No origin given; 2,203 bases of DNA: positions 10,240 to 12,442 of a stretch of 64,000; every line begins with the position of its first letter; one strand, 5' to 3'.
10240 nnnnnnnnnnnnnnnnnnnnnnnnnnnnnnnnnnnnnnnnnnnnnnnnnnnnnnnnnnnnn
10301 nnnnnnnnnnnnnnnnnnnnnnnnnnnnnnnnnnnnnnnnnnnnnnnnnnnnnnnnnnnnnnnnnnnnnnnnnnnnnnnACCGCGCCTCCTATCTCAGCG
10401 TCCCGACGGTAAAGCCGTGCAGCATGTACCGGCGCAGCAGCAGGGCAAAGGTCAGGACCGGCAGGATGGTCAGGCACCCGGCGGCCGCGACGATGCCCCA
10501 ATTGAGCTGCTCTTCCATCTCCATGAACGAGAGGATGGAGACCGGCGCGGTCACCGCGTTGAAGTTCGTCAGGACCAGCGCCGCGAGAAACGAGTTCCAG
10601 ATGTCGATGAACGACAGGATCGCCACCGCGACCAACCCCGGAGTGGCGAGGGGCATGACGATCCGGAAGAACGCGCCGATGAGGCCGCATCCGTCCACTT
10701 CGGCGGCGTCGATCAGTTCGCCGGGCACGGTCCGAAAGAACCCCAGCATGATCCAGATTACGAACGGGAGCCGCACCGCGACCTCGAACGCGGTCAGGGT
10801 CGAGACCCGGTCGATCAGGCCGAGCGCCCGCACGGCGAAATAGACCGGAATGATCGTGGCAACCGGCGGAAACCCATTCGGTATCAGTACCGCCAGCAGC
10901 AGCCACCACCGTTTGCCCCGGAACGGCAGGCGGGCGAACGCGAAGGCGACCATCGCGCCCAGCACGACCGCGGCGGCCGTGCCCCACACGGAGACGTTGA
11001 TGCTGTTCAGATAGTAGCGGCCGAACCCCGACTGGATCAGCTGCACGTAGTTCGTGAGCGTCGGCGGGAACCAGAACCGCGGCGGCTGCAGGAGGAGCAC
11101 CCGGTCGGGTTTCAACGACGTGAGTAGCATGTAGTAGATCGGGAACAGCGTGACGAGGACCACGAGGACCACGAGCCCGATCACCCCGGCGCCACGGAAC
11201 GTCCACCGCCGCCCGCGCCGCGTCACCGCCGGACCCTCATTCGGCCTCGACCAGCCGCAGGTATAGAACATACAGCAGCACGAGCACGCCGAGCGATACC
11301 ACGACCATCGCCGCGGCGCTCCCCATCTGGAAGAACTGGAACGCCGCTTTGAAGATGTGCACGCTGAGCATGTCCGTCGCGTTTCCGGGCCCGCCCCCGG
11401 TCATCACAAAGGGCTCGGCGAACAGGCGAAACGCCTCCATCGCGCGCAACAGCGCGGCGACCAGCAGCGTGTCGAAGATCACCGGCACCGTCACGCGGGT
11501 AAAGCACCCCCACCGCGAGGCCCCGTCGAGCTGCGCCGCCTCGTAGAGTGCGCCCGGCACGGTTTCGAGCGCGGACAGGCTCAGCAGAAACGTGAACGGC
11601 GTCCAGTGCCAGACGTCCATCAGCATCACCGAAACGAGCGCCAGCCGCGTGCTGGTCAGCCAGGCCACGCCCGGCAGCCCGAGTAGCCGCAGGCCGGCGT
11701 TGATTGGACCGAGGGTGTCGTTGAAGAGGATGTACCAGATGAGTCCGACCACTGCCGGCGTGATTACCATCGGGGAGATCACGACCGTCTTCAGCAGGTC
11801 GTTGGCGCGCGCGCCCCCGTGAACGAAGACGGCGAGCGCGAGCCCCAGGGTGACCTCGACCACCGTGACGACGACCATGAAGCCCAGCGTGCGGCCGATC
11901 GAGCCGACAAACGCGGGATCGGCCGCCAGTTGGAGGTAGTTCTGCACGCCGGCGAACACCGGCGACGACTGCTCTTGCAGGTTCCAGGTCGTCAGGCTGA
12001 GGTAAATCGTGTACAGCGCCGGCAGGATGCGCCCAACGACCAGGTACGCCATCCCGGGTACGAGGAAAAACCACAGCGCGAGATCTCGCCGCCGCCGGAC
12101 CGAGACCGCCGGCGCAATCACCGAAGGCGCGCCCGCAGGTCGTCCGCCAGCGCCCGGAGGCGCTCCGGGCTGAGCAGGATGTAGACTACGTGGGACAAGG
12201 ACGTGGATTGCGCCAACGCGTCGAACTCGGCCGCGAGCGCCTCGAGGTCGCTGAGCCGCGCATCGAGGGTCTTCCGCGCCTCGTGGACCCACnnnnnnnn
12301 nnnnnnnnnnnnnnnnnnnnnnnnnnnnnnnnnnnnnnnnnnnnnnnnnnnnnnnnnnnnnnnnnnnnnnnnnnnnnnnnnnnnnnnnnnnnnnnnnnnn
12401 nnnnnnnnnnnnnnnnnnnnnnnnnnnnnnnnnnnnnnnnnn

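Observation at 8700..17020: Operon architecture: SBP - paralog C - permease - permease - paralog B with translational coupling, under a divergent GntR/HutC regulator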

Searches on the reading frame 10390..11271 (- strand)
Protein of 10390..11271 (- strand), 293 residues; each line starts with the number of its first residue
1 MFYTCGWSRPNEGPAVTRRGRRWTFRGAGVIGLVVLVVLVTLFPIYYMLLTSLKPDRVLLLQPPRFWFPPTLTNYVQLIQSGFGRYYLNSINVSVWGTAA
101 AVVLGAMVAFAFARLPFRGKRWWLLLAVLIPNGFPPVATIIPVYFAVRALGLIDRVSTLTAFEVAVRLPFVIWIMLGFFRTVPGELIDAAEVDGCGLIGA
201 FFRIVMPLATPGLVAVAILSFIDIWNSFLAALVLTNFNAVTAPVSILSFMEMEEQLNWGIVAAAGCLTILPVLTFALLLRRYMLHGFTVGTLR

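Call 4: search_protein_families(library=pfam, proteins=[window:10390-11271:-], max_evalue=0.01)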
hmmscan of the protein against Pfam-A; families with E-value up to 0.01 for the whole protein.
window:10390-11271:- (293 aa): 1 family
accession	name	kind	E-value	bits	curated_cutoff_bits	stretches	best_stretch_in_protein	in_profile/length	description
PF00528.27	BPD_transp_1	-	1.3e-10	41.7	26.4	1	102-279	2-175/184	Binding-protein-dependent transport system inner membrane component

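Call 5: search_protein_families(library=ncbifam, proteins=[window:10390-11271:-], max_evalue=0.01)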
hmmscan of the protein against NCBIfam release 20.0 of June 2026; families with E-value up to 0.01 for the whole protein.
window:10390-11271:- (293 aa): 18 families
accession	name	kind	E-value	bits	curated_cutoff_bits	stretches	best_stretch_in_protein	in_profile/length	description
NF040932.1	ABC_arch_GlcU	equivalog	3.4e-27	95.8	340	1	34-288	9-265/272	glucose ABC transporter permease GlcU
NF008231.0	PRK10998.1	equivalog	4.1e-26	92.2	261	1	86-292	84-294/296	maltose ABC transporter permease MalG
NF008210.0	PRK10973.1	equivalog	2.8e-18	66.6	297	1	33-287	15-276/281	sn-glycerol-3-phosphate ABC transporter permease UgpE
NF011624.0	PRK15050.1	equivalog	3.1e-12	46.2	247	2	157-263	162-268/297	2-aminoethylphosphonate ABC transporter permease subunit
TIGR02141.1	modB_ABC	equivalog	2.6e-09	37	182.6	1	90-275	3-202/208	molybdate ABC transporter permease subunit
NF007044.0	PRK09497.1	equivalog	6.2e-09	35.7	348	1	30-269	12-262/285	spermidine/putrescine ABC transporter permease PotB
TIGR01581.1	Mo_ABC_porter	hypoth_equivalog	6.2e-09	35.7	210.3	1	90-278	26-223/225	ABC transporter permease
NF007047.0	PRK09500.1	equivalog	9e-09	35.3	326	1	36-252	13-224/257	spermidine/putrescine ABC transporter permease PotC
NF008232.0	PRK10999.1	equivalog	4.2e-07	29.1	392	1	168-236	387-455/520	maltose ABC transporter permease MalF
TIGR03226.1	PhnU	equivalog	5.8e-07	29.3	283.45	1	163-277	186-296/311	2-aminoethylphosphonate ABC transporter permease subunit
NF043073.1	MMSYN1_0195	equivalog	4.2e-06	25.2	1250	1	35-222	11-193/1021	spermidine/putrescine ABC transporter permease/substrate-binding protein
NF006939.0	PRK09421.1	equivalog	9.9e-06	25.1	262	1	89-253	14-193/230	molybdate ABC transporter permease subunit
NF040839.1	tungstate_WtpB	equivalog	1.2e-05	25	340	1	89-274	48-237/251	tungstate ABC transporter permease WtpB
NF007852.0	PRK10561.1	equivalog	8e-05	22.6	335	1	175-231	177-237/295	sn-glycerol-3-phosphate ABC transporter permease UgpA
NF008208.0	PRK10971.1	equivalog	0.00096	18.7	415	1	167-263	151-247/277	sulfate/thiosulfate ABC transporter permease CysT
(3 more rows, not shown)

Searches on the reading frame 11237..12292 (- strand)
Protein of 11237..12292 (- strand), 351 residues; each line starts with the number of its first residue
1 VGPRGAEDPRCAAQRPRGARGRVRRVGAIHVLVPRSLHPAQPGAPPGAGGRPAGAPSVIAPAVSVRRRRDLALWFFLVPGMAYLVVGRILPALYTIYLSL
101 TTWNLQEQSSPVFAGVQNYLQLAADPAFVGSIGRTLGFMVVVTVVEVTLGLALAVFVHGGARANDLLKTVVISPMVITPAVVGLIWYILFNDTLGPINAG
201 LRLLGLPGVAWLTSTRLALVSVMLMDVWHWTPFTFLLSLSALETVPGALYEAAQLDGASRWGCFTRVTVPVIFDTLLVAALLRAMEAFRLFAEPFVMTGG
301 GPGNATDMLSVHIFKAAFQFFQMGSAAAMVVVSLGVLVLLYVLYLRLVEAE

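Call 4: search_protein_families(library=pfam, proteins=[window:11237-12292:-], max_evalue=0.01)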
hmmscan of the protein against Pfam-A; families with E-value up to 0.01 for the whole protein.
window:11237-12292:- (351 aa): 1 family
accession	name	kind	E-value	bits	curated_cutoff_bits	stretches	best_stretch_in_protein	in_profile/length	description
PF00528.27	BPD_transp_1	-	8e-15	55.5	26.4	1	147-345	2-176/184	Binding-protein-dependent transport system inner membrane component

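Call 5: search_protein_families(library=ncbifam, proteins=[window:11237-12292:-], max_evalue=0.01)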
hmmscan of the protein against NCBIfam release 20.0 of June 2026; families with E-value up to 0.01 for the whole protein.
window:11237-12292:- (351 aa): 19 families
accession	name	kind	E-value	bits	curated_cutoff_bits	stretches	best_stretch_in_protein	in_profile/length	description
NF040931.1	ABC_arch_GlcT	equivalog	6.1e-37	127.8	360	1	92-341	16-267/278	glucose ABC transporter permease GlcT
NF007852.0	PRK10561.1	equivalog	9.4e-28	97.9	335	1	73-350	14-290/295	sn-glycerol-3-phosphate ABC transporter permease UgpA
NF008232.0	PRK10999.1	equivalog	1.3e-17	63.8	392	1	112-332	263-499/520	maltose ABC transporter permease MalF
TIGR02141.1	modB_ABC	equivalog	2.2e-11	43.8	182.6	1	139-343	7-203/208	molybdate ABC transporter permease subunit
TIGR03262.1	PhnU2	equivalog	4.8e-11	42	593.25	1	108-337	32-248/546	putative 2-aminoethylphosphonate ABC transporter permease subunit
TIGR00969.1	3a0106s02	subfamily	1.9e-10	40.7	240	1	114-341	45-265/272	sulfate ABC transporter permease subunit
TIGR02140.1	permease_CysW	equivalog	3.3e-10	39.9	329.1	1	113-342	30-248/261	sulfate ABC transporter permease subunit CysW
NF011624.0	PRK15050.1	equivalog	4e-09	36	247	1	59-347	10-285/297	2-aminoethylphosphonate ABC transporter permease subunit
TIGR02139.1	permease_CysT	equivalog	3.4e-08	33.4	246.1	1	114-345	34-258/265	sulfate ABC transporter permease subunit CysT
NF007044.0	PRK09497.1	equivalog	9.4e-08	31.9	348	1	81-344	16-274/285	spermidine/putrescine ABC transporter permease PotB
TIGR01581.1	Mo_ABC_porter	hypoth_equivalog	9.4e-07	28.5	210.3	1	139-341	34-220/225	ABC transporter permease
NF040932.1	ABC_arch_GlcU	equivalog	4.1e-06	26.6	340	1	94-342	21-255/272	glucose ABC transporter permease GlcU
NF008620.0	PRK11602.1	equivalog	6.8e-06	25.5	442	1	114-341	48-267/291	sulfate/thiosulfate ABC transporter permease CysW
NF007963.0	PRK10683.1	equivalog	3.8e-05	23.2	489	1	74-341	39-302/317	putrescine ABC transporter permease PotH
NF043074.1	MMSYN1_0196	equivalog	0.00024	20.5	350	1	73-348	10-262/277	spermidine/putrescine ABC transporter permease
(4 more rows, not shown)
